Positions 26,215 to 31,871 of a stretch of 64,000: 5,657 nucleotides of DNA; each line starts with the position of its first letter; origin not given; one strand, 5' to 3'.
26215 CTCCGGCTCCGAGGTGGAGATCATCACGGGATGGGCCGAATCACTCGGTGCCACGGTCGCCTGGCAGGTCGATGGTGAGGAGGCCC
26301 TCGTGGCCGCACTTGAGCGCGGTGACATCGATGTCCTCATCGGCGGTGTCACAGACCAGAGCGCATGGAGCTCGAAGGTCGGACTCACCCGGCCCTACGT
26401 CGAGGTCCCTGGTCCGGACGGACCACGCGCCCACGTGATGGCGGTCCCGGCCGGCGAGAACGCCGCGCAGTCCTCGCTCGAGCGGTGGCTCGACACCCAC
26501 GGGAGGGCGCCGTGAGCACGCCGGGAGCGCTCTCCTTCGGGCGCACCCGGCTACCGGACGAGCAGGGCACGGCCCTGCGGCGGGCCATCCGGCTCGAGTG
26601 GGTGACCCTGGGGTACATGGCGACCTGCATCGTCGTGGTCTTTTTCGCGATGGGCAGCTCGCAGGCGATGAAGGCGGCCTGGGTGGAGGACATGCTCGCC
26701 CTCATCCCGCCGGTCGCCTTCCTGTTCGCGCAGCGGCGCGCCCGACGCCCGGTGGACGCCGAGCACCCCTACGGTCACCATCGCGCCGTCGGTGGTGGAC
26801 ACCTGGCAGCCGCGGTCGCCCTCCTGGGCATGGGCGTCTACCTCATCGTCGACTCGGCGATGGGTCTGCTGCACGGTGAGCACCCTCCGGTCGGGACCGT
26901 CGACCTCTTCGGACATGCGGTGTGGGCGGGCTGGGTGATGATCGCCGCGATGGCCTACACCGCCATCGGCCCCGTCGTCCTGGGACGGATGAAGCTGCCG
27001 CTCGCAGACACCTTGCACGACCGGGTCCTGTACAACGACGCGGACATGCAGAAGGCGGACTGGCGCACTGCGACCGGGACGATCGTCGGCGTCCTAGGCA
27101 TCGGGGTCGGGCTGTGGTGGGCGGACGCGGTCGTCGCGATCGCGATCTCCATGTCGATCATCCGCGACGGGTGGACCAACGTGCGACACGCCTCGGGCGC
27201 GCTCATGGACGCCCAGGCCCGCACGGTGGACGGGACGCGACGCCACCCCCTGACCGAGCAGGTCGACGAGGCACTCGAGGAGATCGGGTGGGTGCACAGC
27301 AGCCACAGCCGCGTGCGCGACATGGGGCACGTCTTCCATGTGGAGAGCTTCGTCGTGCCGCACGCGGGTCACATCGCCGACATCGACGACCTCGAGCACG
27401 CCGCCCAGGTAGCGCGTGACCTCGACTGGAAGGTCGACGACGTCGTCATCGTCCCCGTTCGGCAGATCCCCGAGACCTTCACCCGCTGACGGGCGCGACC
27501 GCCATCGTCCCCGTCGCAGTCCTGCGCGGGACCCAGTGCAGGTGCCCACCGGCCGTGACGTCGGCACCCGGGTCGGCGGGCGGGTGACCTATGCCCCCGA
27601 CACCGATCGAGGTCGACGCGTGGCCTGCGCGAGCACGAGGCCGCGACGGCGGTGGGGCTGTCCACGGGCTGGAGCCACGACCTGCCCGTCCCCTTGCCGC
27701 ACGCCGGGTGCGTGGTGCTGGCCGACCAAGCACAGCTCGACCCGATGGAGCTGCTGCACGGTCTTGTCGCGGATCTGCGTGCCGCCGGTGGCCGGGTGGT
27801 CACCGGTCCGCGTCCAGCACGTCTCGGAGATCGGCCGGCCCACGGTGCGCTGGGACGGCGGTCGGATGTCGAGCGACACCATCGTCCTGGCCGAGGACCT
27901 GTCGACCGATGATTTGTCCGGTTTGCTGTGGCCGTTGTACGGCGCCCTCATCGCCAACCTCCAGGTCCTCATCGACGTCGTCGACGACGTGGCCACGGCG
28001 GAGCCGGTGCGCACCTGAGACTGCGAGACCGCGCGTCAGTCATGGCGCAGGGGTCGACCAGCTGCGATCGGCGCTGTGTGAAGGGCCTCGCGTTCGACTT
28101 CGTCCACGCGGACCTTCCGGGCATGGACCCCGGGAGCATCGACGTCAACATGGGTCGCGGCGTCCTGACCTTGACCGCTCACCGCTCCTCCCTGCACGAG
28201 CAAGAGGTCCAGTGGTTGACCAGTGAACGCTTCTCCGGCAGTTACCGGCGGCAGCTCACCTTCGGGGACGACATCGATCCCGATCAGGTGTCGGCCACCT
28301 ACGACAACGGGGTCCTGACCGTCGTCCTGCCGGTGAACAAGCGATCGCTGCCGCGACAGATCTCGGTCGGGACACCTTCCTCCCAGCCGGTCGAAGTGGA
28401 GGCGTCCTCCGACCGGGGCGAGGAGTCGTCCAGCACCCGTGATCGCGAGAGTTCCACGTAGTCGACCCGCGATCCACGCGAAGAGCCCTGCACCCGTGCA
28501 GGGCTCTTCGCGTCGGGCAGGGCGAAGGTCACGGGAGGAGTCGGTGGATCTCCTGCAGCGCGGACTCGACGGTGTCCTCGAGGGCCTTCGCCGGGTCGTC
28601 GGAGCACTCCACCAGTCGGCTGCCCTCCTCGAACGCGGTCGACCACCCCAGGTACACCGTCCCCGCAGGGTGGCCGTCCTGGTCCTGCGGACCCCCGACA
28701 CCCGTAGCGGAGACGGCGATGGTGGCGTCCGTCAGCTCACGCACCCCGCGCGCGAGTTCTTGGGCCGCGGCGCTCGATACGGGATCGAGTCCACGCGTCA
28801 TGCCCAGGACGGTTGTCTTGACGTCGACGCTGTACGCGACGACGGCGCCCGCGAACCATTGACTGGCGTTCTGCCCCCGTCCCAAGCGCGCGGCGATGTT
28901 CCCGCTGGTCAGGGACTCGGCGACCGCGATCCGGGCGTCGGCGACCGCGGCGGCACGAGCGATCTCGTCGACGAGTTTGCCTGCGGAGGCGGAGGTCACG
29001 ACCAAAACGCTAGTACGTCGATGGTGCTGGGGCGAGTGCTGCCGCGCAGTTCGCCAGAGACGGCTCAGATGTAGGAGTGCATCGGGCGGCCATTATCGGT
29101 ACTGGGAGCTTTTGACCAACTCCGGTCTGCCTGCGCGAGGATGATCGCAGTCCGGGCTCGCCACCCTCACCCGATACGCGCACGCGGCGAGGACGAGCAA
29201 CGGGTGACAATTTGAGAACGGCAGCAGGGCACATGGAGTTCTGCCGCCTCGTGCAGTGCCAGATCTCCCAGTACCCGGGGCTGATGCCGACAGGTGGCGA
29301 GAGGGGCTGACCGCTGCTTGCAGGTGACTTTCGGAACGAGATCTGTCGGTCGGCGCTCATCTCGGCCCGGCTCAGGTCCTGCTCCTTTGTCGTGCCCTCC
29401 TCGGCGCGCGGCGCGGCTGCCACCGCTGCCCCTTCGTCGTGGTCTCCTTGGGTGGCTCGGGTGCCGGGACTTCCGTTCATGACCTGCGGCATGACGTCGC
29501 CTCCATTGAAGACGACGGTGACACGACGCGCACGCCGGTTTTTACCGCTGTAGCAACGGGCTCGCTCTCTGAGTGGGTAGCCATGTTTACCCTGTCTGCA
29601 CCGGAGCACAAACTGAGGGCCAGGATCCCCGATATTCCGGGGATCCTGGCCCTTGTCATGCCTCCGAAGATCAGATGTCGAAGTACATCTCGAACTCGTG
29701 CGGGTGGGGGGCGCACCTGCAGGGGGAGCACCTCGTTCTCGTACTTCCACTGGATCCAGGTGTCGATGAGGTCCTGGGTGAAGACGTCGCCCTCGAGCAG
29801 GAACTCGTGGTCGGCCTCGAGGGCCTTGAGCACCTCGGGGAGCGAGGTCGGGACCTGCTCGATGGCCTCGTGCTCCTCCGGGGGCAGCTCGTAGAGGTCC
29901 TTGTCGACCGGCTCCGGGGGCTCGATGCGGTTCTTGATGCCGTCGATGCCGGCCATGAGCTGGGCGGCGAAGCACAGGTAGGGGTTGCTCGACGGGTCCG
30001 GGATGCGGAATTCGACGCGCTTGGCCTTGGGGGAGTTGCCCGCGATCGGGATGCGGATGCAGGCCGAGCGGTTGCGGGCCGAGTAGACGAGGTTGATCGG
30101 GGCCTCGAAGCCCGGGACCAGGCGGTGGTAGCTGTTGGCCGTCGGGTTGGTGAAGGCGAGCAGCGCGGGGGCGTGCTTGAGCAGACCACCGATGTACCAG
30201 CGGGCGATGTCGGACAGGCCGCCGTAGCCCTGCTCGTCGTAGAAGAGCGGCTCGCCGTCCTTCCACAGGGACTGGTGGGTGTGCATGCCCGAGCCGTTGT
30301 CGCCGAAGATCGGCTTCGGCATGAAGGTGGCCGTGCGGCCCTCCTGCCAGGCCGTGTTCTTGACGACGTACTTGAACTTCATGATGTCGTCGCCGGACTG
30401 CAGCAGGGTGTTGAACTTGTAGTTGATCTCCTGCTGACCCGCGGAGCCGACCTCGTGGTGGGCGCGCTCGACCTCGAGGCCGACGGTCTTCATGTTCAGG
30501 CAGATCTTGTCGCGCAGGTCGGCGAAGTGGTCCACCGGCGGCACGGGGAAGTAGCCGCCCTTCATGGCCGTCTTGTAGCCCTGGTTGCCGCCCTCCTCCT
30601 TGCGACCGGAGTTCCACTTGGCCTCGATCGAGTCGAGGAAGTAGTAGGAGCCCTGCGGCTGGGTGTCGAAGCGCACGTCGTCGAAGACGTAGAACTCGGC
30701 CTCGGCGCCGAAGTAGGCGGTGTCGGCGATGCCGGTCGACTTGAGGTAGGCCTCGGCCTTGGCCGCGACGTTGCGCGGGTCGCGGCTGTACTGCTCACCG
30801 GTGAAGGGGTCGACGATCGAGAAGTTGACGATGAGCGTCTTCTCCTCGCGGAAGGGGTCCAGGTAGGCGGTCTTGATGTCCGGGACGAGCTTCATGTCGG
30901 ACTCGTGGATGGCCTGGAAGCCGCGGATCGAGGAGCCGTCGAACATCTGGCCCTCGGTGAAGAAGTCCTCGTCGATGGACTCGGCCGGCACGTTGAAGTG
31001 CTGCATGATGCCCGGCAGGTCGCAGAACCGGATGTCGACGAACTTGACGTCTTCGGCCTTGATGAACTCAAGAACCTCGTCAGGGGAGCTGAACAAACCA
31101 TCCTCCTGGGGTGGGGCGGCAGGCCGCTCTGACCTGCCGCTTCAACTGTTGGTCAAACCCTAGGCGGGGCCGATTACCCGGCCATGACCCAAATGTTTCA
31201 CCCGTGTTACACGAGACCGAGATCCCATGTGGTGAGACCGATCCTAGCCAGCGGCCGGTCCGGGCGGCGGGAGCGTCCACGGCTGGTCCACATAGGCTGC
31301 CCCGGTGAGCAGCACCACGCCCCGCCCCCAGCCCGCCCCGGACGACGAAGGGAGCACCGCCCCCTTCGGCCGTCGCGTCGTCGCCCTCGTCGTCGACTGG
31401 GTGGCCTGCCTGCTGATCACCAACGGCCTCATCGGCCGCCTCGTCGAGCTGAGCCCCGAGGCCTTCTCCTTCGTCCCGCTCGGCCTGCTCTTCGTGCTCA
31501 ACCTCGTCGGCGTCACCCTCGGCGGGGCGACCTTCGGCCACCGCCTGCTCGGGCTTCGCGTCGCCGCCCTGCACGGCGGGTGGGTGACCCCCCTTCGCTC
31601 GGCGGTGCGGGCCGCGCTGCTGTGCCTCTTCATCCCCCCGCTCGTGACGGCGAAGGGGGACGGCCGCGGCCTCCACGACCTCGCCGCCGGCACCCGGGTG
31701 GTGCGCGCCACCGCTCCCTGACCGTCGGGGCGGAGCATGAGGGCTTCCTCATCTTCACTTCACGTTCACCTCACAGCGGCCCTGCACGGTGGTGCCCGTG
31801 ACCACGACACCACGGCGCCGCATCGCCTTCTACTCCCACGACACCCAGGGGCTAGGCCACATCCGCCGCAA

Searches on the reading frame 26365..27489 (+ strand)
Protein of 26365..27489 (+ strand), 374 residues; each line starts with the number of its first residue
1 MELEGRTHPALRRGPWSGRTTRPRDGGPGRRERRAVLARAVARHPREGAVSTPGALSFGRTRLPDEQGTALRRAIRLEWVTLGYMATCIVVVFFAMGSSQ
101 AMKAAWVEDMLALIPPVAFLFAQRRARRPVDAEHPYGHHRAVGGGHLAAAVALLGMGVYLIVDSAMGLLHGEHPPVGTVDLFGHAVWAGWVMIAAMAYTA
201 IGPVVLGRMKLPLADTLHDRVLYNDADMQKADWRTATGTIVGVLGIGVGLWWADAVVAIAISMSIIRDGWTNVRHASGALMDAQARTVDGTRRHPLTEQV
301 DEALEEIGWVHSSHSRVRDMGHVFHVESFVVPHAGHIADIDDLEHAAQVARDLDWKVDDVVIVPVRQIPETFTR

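Call 9: search_protein_families(library=pfam, proteins=[window:26365-27489:+], max_evalue=0.001)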
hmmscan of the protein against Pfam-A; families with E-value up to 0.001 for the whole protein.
window:26365-27489:+ (374 aa): 1 family
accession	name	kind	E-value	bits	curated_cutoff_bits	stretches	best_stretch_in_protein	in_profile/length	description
PF01545.26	Cation_efflux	-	1.6e-15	57.9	26.6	1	89-281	14-198/198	Cation efflux family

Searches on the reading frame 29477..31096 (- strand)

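Call 9: search_protein_families(library=pfam, proteins=[window:29477-31096:-], max_evalue=0.001)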
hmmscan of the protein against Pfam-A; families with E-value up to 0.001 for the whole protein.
window:29477-31096:- (539 aa): 2 families
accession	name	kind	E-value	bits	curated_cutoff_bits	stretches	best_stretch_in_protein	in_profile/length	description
PF00120.29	Gln-synt_C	-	5.6e-133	443.7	24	1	105-463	2-336/344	Glutamine synthetase, catalytic domain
PF03951.24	Gln-synt_N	-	3e-30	104.1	33.4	1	16-97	1-82/82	Glutamine synthetase, beta-Grasp domain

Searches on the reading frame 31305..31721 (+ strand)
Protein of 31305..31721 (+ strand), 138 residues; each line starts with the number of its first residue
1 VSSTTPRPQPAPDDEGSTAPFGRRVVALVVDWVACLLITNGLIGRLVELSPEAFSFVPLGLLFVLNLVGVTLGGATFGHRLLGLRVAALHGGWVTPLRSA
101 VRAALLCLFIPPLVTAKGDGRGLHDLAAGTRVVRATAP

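Call 7: search_protein_families(library=pfam, proteins=[window:31305-31721:+], max_evalue=0.01)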
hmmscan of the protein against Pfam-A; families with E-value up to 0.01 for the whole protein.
window:31305-31721:+ (138 aa): 1 family
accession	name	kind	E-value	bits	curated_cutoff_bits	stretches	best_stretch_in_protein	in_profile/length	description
PF06271.18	RDD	-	3.1e-09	37.7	24.1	1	18-129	1-137/137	RDD family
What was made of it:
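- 31305..31721 (+): RDD-family membrane protein. This is the left flank of the insertion site and not part of the cassette. Pfam RDD (call 7).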

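Call 8: search_protein_families(library=ncbifam, proteins=[window:31305-31721:+], max_evalue=0.001)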
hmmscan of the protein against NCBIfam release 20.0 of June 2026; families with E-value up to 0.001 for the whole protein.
window:31305-31721:+ (138 aa): 0 families
